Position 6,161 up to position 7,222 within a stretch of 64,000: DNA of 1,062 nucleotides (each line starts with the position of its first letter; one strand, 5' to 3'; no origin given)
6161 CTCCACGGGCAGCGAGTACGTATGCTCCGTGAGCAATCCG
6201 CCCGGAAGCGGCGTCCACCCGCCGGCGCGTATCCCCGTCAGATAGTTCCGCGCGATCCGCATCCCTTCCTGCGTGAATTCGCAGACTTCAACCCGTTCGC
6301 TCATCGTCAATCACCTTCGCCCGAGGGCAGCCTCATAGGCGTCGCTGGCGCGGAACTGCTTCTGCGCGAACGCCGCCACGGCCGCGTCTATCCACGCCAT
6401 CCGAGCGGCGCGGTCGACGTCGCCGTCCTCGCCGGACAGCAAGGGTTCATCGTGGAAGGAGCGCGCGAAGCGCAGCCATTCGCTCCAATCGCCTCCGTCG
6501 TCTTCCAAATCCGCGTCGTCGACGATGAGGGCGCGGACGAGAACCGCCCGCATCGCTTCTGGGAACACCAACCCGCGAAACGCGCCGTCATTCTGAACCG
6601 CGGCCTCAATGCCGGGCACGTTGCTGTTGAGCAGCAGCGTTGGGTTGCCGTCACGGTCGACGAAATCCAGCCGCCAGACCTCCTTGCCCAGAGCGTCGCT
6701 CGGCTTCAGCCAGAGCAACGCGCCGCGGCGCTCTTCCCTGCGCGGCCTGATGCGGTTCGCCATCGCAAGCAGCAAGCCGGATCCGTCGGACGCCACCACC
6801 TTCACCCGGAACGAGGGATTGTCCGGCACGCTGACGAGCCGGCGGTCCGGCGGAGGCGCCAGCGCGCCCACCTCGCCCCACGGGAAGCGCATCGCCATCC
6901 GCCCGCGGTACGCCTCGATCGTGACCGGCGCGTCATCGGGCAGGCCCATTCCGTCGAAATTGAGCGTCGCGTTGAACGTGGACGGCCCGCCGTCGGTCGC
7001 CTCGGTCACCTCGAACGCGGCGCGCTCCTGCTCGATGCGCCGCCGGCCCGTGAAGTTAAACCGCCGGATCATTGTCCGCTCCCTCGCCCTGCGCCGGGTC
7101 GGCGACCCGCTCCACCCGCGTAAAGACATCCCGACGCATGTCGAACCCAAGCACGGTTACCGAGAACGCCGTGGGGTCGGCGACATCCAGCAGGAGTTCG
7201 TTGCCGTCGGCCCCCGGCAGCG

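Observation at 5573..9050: Translationally coupled three-gene cassette led by a GHKL/Bergerat-fold ATPase: candidate uncharacterised conflict/defence system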

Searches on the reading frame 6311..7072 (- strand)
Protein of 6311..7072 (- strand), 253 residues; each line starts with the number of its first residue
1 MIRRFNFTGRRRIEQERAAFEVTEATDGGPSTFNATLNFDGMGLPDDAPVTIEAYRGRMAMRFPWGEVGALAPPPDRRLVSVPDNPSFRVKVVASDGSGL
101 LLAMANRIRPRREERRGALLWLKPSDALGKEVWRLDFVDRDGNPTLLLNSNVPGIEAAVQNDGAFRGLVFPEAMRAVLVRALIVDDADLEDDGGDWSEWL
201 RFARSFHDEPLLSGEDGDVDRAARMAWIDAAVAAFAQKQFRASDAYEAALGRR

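Call 3: search_protein_families(library=pfam, proteins=[window:6311-7072:-], max_evalue=1)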
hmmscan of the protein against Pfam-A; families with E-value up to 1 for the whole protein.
window:6311-7072:- (253 aa): 0 families

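Call 4: search_protein_families(library=padloc, proteins=[window:6311-7072:-], max_evalue=1)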
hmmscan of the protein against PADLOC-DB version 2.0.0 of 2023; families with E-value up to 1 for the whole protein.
window:6311-7072:- (253 aa): 0 families

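Call 5: search_protein_families(library=ncbifam, proteins=[window:6311-7072:-], max_evalue=1)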
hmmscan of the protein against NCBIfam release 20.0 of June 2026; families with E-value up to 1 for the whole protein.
window:6311-7072:- (253 aa): 0 families

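Call 8: search_protein_families(library=phrogs, proteins=[window:6311-7072:-], max_evalue=1)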
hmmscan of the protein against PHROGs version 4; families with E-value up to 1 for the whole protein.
window:6311-7072:- (253 aa): 0 families

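Call 16: find_homologous_proteins(query=window:6311-7072:-)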
Query window:6311-7072:- (253 aa): 116 proteins with E <= 0.001 among 2707 candidates.
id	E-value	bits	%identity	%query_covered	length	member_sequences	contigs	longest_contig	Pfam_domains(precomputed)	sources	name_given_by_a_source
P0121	1.4e-154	531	97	100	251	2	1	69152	-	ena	-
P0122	4.0e-143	493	91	100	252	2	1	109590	-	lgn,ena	-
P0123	9.7e-134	463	84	100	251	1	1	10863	-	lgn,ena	-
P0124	2.7e-132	458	83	100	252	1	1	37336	-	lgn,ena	-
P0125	1.6e-131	455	83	100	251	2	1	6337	-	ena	-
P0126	2.6e-131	455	81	100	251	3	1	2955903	-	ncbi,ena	-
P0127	3.2e-126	438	81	100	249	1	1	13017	-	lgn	-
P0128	3.2e-126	438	78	100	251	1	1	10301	-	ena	-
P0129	7.8e-125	433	80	100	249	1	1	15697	-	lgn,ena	-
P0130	6.6e-124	430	77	100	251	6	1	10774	-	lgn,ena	-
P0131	1.5e-123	429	80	99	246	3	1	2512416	-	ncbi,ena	-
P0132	1.1e-119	417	77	100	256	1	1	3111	-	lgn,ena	-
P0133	5.9e-117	408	74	100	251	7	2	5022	-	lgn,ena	-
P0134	7.7e-115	401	78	94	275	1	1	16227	PF19891.6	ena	-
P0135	1.8e-113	396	73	100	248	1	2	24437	-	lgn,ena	-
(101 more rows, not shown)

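Call 21: search_solved_structures(query=A2, max_evalue=10, show_alignments=2)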
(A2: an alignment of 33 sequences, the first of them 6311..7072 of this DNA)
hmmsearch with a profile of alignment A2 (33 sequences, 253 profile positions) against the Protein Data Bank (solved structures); distinct sequences matched with E-value up to 10: 8.
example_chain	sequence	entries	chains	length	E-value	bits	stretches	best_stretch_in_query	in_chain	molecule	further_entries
1ht6_A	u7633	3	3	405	0.57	12.7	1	109-144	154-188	ALPHA-AMYLASE ISOZYME 1 | PROTEIN (Alpha-amylase type A isozyme) | Alpha-amylase type 1 isozyme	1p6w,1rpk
2qpu_A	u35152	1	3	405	0.57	12.7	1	109-144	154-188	Alpha-amylase type A isozyme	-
2qps_A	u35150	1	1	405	0.57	12.7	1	109-144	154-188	Alpha-amylase type A isozyme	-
3bsg_A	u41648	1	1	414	0.6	12.7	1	109-144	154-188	Alpha-amylase type A isozyme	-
3bsh_A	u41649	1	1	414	0.6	12.7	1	109-144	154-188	Alpha-amylase type A isozyme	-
2z59_A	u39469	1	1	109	0.73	12.4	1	57-103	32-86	Protein ADRM1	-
3fbl_A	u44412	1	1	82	1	11.9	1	193-239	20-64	Putative uncharacterized protein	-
2r2y_A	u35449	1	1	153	1.4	11.4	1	57-102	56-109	Protein ADRM1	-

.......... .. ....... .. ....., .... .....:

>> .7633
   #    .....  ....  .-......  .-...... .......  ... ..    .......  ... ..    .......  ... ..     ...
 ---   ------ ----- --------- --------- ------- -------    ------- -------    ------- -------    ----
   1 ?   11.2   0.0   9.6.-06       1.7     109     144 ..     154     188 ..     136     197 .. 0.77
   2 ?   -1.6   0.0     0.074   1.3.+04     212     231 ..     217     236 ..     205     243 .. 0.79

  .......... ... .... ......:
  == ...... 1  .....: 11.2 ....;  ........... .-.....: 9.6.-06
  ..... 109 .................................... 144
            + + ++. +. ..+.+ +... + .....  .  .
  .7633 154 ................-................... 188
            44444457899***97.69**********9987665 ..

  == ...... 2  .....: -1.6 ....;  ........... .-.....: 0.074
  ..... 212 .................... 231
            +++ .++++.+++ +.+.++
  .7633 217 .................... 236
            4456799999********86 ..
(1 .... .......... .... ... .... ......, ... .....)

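Call 44: search_protein_families(library=pfam, alignment_id=A2, max_evalue=10)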
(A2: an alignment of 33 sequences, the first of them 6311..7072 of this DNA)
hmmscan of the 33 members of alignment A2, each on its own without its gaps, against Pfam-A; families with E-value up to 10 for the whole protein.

A. member 1, window:6311-7072:- (253 aa): 0 families

B. families by the number of members that match (of 33 scanned): 7 families
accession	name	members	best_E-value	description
PF19891.5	DUF6364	1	3.3e-10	Family of unknown function (DUF6364)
PF07362.18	CcdA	1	0.016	Post-segregation antitoxin CcdA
PF18966.5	Lipoprotein_23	1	0.1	Uncharacterised lipoprotein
PF07878.17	RHH_5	1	0.14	CopG-like RHH_1 or ribbon-helix-helix domain, RHH_5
PF22410.1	DnaG_helical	1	0.22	DNA primase DnaG, helical domain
PF12312.13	NeA_P2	1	0.23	Nepovirus subgroup A polyprotein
PF07076.17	DUF1344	1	0.23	Protein of unknown function (DUF1344)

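Call 59: search_protein_representatives(alignment_id=A2)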
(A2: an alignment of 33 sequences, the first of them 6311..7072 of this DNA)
Query: 33 sequences, 253 profile positions. Proteins with E-value up to 0.001 (for the whole library): 2162; up to 1e-10: 1814; up to 1e-30: 1079. The best 150 are listed.
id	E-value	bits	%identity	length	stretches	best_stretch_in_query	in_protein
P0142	8.2e-95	333.3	-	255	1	1-252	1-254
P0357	2.9e-93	328.3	-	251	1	1-249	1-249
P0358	9.0e-93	326.7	-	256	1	2-251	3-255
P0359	2.2e-88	312.3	-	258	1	1-250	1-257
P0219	2.5e-86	305.5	-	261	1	1-251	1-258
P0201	3.0e-82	292.2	-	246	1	1-251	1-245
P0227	7.6e-78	277.8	-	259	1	1-252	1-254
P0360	1.3e-77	277.0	-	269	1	1-252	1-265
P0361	3.4e-77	275.6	-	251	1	1-248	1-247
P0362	4.8e-76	271.9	-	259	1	1-252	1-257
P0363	3.1e-75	269.2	-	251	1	1-248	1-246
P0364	4.4e-75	268.7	-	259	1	1-249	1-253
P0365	2.0e-74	266.5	-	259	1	1-251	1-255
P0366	3.5e-74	265.7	-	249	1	1-248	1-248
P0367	1.1e-73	264.1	-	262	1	1-251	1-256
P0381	2.8e-69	249.7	-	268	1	1-252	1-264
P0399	4.9e-67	242.3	-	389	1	1-251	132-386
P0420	5.7e-65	235.6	-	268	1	1-251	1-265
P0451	7.0e-63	228.7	-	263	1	4-238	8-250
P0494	2.0e-60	220.7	-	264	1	2-246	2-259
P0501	3.8e-60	219.8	-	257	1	1-252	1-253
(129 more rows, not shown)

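Call 60: list_cluster_members(proteins=[P0357, P0359, P0360, P0362, P0381, P0399, P0420, P0451, P0494, P0501])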
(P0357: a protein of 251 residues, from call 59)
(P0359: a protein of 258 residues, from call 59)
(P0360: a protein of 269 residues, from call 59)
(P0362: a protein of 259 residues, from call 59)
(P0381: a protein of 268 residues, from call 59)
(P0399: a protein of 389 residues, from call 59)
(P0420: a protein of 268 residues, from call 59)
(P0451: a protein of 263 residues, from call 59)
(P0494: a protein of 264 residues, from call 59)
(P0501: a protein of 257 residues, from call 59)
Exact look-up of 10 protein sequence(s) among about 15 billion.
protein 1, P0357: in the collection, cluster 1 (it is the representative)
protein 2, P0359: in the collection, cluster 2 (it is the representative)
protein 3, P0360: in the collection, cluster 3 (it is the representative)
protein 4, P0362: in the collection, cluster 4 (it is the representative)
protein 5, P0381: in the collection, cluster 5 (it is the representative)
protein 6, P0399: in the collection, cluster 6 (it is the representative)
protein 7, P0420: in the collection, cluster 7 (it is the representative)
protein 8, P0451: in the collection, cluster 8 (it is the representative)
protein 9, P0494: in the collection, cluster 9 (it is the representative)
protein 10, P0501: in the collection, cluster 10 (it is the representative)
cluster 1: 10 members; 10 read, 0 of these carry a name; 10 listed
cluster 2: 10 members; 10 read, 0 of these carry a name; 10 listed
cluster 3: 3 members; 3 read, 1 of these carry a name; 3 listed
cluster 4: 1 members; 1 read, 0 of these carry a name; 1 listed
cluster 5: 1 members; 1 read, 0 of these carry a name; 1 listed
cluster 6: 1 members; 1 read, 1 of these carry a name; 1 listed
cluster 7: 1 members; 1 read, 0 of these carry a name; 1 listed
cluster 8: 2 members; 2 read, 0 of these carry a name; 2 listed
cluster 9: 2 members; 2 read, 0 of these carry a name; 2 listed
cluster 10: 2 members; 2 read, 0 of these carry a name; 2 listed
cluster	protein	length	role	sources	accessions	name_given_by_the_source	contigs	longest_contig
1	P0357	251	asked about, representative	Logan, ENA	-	-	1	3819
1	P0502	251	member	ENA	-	-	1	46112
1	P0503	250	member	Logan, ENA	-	-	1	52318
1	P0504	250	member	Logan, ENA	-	-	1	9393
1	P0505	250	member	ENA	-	-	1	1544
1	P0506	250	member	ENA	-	-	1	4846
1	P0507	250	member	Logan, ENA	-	-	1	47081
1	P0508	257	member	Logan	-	-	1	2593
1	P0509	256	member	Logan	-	-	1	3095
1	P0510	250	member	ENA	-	-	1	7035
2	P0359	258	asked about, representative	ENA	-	-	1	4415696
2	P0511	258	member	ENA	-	-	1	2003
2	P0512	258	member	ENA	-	-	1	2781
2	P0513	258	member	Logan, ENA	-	-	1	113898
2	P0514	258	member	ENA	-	-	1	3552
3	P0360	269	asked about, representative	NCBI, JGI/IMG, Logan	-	hypothetical protein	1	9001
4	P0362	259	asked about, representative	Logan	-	-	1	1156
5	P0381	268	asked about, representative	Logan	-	-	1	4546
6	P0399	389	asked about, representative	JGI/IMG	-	hypothetical protein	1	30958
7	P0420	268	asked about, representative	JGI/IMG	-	-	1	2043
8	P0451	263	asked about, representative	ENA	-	-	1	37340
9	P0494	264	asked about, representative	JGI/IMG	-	-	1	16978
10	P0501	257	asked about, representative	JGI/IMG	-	-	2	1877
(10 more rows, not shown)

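Call 107: search_protein_families(library=pfam, proteins=[P0399], max_evalue=0.01)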
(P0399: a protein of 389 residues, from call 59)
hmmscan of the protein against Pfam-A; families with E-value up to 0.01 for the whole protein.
P0399 (389 aa): 0 families
